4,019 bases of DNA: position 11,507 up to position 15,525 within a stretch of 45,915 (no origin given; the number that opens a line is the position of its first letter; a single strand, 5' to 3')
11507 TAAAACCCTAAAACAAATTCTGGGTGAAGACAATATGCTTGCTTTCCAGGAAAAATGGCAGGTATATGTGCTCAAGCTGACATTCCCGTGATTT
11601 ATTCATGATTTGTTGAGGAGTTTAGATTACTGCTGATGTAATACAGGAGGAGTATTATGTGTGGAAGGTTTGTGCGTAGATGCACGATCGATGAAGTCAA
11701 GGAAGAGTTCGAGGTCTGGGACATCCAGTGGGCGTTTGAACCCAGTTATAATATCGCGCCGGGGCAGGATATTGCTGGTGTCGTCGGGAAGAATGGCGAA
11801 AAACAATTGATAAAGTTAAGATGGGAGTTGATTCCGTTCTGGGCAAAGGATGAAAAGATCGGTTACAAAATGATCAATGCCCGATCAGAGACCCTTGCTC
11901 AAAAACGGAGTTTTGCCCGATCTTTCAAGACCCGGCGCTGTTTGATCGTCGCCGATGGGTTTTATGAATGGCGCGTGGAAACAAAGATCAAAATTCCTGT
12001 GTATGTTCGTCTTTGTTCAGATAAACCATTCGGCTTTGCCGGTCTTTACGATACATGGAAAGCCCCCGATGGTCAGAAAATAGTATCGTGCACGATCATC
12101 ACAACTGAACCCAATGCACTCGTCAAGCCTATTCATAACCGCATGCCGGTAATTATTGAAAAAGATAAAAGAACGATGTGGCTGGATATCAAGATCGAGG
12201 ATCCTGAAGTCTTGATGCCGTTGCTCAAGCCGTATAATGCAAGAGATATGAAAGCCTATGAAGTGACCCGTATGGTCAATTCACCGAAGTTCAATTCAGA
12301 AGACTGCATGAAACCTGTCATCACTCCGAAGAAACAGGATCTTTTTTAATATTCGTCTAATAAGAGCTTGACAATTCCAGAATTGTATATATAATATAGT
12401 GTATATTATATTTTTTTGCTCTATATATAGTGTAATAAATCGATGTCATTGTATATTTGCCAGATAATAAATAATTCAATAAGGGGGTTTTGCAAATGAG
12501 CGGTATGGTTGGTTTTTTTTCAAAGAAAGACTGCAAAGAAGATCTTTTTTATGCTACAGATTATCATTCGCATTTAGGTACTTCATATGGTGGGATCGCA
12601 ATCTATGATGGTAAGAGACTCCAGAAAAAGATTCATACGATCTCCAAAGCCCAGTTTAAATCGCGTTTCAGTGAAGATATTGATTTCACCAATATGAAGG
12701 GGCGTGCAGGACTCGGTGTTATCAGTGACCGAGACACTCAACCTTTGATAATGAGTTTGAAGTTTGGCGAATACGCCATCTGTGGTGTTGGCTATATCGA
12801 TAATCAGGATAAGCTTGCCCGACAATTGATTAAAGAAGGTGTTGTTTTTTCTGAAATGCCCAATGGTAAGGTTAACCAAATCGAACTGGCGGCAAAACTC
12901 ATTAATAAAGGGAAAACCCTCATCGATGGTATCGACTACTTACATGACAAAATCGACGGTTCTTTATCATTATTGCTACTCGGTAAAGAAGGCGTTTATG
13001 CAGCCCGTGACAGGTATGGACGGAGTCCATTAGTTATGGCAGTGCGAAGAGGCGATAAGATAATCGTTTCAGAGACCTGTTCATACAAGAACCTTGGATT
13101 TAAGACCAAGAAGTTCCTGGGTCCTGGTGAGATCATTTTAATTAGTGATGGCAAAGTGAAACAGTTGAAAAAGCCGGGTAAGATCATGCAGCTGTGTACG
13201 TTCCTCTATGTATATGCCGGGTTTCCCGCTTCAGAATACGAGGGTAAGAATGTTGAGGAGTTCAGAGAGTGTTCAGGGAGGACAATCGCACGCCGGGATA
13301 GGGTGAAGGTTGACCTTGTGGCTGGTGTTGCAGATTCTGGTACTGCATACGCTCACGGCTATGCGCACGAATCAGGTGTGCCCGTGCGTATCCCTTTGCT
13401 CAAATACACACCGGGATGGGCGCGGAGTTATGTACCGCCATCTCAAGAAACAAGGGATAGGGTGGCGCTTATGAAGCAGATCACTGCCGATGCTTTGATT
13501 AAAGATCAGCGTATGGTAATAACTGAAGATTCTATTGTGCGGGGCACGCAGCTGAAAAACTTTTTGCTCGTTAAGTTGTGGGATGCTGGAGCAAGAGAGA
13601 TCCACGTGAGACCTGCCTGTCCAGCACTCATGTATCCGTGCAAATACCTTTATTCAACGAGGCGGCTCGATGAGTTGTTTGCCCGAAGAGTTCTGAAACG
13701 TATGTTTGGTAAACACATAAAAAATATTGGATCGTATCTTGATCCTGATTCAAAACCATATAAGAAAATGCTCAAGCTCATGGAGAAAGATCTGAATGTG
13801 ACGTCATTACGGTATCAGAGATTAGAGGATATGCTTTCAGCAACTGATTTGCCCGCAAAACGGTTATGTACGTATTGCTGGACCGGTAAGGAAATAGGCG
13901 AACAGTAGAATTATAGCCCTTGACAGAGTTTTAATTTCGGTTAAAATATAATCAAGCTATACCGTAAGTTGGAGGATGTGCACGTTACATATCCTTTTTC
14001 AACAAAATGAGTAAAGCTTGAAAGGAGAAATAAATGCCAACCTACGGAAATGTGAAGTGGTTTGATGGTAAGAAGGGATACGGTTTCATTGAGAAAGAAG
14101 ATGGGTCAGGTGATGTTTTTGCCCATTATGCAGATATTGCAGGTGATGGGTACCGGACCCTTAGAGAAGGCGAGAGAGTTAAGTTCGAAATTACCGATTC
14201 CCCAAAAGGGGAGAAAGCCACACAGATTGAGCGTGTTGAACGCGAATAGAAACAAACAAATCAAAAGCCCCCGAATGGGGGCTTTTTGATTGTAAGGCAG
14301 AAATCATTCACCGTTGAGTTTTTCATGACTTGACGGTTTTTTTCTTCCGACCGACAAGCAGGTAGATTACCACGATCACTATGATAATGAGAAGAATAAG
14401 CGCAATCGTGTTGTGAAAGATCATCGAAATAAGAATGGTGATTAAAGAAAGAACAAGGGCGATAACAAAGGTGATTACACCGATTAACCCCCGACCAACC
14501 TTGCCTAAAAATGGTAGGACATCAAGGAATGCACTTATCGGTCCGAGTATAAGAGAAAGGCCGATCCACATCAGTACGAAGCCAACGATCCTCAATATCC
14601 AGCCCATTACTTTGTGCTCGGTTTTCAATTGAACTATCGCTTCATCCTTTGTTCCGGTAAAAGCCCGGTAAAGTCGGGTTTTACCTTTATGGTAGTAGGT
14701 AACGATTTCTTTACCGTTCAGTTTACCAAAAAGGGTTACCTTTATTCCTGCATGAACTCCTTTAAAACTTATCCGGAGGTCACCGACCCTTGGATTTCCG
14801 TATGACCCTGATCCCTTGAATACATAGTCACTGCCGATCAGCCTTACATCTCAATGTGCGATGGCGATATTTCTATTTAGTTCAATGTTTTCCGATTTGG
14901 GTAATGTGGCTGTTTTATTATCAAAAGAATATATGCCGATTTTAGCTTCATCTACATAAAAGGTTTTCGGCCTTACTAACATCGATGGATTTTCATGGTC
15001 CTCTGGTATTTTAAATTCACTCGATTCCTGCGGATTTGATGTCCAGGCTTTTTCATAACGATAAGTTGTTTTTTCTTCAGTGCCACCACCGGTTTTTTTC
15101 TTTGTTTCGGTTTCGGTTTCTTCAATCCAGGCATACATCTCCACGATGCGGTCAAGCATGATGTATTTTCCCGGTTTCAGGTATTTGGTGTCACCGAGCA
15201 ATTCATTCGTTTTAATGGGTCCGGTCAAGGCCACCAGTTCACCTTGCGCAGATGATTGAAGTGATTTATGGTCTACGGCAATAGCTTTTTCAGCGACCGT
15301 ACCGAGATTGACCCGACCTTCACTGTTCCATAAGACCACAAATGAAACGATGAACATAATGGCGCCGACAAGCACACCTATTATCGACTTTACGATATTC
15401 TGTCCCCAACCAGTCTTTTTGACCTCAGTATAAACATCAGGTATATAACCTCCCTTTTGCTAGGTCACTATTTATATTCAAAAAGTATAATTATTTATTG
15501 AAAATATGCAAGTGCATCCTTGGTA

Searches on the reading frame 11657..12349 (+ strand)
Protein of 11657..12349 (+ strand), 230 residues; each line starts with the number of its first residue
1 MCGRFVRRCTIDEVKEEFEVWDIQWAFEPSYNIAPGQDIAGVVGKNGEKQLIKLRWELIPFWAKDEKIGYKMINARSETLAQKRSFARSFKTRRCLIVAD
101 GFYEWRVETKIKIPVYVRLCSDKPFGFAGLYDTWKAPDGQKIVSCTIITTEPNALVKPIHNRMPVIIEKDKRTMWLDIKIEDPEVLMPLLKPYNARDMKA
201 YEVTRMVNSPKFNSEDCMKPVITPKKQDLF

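Call 60: search_protein_families(library=pfam, proteins=[window:11657-12349:+], max_evalue=0.0001)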
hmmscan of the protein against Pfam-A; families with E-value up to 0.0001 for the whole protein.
window:11657-12349:+ (230 aa): 1 family
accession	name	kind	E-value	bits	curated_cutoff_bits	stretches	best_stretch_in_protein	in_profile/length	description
PF02586.19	SRAP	-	5.6e-72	242.2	27.1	1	1-210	1-214/214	SOS response associated peptidase (SRAP)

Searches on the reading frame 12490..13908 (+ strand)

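Call 60: search_protein_families(library=pfam, proteins=[window:12490-13908:+], max_evalue=0.0001)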
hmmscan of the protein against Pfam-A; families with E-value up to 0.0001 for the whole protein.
window:12490-13908:+ (472 aa): 1 family
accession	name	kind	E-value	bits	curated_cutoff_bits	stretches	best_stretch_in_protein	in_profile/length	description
PF13537.11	GATase_7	-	4.6e-10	40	25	1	79-194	9-115/123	Glutamine amidotransferase domain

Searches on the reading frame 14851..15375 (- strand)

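Call 60: search_protein_families(library=pfam, proteins=[window:14851-15375:-], max_evalue=0.0001)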
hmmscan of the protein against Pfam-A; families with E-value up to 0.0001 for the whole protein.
window:14851-15375:- (174 aa): 1 family
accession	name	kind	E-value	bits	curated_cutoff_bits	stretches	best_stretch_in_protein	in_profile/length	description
PF07787.17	TMEM43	-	5.7e-21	75.4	23.3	1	80-166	1-89/250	Transmembrane protein 43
